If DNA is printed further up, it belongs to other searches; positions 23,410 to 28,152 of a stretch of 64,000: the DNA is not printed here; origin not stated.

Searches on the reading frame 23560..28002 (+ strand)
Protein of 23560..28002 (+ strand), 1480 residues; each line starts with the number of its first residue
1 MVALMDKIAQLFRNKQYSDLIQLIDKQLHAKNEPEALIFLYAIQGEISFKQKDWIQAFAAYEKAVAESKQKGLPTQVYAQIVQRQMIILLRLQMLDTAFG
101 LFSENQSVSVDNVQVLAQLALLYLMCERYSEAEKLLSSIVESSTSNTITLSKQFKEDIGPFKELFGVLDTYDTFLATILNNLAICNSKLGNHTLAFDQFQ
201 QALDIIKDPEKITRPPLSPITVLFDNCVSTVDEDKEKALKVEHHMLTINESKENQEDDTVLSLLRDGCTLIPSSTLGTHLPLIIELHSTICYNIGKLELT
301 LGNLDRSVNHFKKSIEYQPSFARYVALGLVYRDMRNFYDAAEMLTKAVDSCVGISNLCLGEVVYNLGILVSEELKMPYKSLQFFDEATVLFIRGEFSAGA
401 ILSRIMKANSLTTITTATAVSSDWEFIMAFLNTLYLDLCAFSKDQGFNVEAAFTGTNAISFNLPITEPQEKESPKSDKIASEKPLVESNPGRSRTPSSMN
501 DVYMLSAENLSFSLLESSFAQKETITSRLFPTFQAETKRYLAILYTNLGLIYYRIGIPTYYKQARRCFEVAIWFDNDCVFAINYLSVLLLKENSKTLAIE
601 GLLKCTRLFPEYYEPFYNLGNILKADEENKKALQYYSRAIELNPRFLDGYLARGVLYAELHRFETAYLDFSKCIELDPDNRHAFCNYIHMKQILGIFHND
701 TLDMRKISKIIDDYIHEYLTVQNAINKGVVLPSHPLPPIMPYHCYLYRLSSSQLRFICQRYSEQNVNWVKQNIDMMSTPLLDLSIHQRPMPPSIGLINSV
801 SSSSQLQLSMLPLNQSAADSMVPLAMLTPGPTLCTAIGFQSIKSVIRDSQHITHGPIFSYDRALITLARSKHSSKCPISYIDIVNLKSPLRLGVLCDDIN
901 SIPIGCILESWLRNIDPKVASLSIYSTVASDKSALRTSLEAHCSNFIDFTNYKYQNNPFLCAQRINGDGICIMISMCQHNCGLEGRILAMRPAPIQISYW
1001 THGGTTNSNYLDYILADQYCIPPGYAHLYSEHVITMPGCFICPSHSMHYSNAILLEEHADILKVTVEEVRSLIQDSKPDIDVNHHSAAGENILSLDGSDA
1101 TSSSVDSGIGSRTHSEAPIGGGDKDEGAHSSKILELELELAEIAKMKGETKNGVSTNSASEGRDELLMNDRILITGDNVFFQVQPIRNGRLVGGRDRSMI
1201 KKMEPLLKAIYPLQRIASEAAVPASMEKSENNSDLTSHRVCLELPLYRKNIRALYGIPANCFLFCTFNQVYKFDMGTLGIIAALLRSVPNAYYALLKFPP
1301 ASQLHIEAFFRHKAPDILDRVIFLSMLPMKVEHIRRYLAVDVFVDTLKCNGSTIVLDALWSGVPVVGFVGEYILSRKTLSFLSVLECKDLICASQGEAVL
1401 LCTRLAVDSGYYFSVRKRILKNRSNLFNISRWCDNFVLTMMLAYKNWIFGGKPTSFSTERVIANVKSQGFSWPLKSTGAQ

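Call 7: search_protein_families(library=pfam, proteins=[window:23560-28002:+], max_evalue=0.1)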
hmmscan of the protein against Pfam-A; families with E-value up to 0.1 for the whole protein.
window:23560-28002:+ (1480 aa): 16 families
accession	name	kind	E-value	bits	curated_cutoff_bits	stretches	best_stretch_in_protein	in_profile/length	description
PF13844.12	Glyco_transf_41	-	1.4e-58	199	25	2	1251-1435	358-542/543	Glycosyl transferase family 41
PF00515.34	TPR_1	-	2.4e-29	100.4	27.8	4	616-646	4-34/34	Tetratricopeptide repeat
PF07719.23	TPR_2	-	1.3e-25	87.7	27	2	616-645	4-33/34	Tetratricopeptide repeat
PF13181.12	TPR_8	-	4.6e-19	67.3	25.7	3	290-320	3-33/34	Tetratricopeptide repeat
PF13424.12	TPR_12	-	1.1e-17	64.4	30.1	1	170-207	39-76/77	Tetratricopeptide repeat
PF13414.12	TPR_11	-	6.1e-11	42.3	26.8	1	620-659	1-40/42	TPR repeat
PF13428.12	TPR_14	-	5.7e-10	39.3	23.5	0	114-141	2-29/44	Tetratricopeptide repeat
PF13431.12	TPR_17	-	2e-09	37.4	24.4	1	635-666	1-32/34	Tetratricopeptide repeat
PF13432.12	TPR_16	-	2.5e-08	34.6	32.7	1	617-679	1-63/65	Tetratricopeptide repeat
PF13374.12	TPR_10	-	2.3e-07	31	27.5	0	175-207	1-33/42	Tetratricopeptide repeat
PF13371.12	TPR_9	-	4.4e-07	30.3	35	1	620-683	2-65/73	Tetratricopeptide repeat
PF13176.12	TPR_7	-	1.7e-06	28.1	27.9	0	617-644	3-30/36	Tetratricopeptide repeat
PF14559.12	TPR_19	-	3.8e-06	27.6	25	0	111-141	23-53/68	Tetratricopeptide repeat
PF23914.1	TPR_CcmH_CycH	-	0.00086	19.6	42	0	45-139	57-147/158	Cytochrome c-type biogenesis protein H TPR domain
PF12569.14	NatA_aux_su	-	0.011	15.2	33.3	0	86-203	11-126/515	N-terminal acetyltransferase A, auxiliary subunit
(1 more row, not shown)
